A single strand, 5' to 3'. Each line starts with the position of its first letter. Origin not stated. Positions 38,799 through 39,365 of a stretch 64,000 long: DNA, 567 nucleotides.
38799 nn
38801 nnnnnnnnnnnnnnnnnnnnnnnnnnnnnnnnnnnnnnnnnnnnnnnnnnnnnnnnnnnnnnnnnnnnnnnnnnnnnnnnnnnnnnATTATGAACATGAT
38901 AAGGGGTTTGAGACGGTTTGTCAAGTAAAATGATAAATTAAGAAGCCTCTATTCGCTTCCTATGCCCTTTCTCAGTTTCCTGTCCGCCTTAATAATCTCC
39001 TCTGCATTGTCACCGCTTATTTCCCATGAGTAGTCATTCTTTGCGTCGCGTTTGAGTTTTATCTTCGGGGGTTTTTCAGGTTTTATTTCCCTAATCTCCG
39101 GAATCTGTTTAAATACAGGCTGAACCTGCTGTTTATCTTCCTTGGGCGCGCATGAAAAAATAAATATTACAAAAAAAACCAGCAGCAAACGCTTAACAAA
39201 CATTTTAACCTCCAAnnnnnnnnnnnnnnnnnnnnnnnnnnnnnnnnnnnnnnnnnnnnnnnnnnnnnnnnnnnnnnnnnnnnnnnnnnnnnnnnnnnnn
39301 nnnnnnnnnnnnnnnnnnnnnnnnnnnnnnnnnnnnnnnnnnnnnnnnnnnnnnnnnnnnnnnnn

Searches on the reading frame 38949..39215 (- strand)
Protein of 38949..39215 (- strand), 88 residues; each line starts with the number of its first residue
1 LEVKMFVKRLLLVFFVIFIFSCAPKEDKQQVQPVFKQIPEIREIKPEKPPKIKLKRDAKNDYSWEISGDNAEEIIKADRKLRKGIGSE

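Call 3: search_protein_families(library=pfam, proteins=[window:38949-39215:-], max_evalue=0.1)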
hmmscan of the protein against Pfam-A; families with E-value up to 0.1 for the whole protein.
window:38949-39215:- (88 aa): 2 families
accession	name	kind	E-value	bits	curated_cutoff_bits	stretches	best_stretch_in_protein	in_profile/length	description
PF13473.12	Cupredoxin_1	-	0.057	13.9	27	1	10-79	2-74/104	Cupredoxin-like domain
PF16339.10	DUF4969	-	0.067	14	31.4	1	2-40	2-40/79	Domain of unknown function (DUF4969)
